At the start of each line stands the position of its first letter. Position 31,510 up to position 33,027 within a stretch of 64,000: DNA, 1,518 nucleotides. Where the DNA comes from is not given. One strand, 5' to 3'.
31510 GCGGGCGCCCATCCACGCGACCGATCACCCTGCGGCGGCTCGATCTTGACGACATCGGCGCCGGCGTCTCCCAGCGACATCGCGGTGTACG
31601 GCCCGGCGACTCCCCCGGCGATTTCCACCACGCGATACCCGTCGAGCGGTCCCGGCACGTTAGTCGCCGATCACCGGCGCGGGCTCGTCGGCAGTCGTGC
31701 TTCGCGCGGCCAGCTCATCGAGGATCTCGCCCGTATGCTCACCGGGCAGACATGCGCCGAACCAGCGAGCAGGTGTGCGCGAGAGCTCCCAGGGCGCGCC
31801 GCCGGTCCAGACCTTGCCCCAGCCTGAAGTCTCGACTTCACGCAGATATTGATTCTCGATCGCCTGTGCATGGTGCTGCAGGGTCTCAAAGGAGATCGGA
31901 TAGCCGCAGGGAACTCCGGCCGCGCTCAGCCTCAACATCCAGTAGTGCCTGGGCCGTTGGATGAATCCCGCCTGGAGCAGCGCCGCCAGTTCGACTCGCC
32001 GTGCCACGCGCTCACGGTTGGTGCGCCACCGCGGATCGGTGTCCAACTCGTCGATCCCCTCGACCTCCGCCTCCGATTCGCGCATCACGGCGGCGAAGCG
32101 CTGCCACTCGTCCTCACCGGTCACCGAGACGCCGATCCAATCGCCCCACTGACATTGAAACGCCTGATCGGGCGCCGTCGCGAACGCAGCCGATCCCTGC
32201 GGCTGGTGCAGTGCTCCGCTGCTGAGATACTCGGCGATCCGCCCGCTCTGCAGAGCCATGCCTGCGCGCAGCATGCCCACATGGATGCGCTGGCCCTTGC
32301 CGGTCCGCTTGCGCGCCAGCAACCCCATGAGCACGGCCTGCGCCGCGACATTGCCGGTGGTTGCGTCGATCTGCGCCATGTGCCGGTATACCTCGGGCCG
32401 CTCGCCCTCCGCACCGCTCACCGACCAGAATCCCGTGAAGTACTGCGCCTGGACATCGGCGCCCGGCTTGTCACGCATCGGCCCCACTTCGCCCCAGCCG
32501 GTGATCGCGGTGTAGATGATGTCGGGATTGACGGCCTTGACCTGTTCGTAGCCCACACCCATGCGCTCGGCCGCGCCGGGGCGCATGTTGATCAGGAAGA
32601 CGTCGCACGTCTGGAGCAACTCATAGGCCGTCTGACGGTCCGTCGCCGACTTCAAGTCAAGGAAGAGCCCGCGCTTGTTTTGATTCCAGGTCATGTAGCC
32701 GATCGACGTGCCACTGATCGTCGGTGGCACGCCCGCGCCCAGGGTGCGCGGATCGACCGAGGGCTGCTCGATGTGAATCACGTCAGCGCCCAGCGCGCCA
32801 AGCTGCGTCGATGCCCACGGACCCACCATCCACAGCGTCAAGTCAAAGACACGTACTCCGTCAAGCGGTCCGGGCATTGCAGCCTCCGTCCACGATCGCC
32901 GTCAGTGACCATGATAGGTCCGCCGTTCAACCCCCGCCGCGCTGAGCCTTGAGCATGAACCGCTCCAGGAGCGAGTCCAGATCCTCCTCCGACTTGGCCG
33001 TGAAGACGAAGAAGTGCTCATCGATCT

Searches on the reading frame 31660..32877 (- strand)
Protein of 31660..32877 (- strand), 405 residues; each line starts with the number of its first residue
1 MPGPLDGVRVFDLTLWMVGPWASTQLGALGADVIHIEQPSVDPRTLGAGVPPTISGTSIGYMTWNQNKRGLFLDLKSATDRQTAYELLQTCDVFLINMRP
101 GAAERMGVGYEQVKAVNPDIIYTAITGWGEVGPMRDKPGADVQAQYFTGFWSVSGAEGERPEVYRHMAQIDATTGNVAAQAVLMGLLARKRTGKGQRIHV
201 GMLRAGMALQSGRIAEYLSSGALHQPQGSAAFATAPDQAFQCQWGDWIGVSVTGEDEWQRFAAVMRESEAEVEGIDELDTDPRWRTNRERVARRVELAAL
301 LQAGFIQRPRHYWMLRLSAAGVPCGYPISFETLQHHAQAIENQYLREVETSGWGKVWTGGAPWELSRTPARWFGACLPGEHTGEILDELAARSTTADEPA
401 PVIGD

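Call 36: search_protein_families(library=pfam, proteins=[window:31660-32877:-], max_evalue=0.00001)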
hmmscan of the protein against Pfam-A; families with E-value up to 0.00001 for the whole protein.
window:31660-32877:- (405 aa): 1 family
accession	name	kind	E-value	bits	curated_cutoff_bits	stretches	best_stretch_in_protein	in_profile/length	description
PF02515.22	CoA_transf_3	-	1.2e-91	308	23.3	1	5-382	1-366/366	CoA-transferase family III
